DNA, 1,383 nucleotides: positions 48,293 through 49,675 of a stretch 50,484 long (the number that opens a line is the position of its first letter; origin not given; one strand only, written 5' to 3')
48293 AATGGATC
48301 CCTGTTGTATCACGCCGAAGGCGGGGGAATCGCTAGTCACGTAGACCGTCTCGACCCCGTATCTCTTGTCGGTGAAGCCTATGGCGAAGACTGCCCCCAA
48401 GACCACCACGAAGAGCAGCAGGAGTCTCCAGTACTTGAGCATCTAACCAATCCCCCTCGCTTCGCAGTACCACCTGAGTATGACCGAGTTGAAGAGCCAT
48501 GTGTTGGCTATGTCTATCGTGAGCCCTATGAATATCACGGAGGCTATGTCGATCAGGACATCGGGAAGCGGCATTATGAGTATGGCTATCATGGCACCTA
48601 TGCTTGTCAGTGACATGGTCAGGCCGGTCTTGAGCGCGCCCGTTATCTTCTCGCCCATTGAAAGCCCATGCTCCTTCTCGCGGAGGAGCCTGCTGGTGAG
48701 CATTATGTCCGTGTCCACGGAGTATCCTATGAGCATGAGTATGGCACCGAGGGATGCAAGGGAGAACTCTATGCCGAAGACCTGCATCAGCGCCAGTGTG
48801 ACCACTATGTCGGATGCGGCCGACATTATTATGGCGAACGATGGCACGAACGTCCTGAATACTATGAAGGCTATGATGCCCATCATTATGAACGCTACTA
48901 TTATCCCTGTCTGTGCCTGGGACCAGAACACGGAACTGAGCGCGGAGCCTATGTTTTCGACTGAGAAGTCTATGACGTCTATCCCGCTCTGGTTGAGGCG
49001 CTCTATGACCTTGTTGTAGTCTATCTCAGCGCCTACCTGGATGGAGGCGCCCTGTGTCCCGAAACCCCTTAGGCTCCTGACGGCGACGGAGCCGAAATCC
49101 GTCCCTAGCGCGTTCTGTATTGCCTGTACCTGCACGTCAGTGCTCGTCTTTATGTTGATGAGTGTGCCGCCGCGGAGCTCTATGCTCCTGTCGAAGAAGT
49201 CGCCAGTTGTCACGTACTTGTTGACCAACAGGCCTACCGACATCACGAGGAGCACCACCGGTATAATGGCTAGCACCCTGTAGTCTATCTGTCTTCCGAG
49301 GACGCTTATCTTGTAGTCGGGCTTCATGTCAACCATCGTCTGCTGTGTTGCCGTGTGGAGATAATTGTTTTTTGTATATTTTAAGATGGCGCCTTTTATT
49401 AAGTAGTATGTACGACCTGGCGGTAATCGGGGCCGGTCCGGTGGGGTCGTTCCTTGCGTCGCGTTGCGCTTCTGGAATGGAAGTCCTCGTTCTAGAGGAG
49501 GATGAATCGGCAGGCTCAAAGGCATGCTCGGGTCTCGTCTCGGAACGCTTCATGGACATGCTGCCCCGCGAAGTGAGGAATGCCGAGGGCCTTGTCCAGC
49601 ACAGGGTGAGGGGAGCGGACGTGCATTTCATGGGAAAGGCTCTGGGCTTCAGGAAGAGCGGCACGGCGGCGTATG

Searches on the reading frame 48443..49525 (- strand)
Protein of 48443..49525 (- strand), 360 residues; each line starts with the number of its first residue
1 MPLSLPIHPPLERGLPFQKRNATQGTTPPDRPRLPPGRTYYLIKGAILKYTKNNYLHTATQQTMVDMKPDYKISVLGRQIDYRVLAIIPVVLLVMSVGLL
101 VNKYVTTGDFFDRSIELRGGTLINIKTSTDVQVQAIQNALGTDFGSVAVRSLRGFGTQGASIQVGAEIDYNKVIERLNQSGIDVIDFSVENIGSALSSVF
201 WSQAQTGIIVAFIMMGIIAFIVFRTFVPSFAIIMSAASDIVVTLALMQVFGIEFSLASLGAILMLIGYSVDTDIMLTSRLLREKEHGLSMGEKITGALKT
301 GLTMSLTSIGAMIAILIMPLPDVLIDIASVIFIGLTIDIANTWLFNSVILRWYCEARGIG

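Call 64: search_protein_families(library=pfam, proteins=[window:48443-49525:-], max_evalue=0.01)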
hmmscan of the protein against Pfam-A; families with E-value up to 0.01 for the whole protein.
window:48443-49525:- (360 aa): 1 family
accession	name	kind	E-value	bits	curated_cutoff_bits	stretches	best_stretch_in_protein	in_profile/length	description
PF02355.23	SecD_SecF_C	-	1.3e-29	103.4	20.5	1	178-354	7-187/189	Protein export membrane protein SecD/SecF, C-terminal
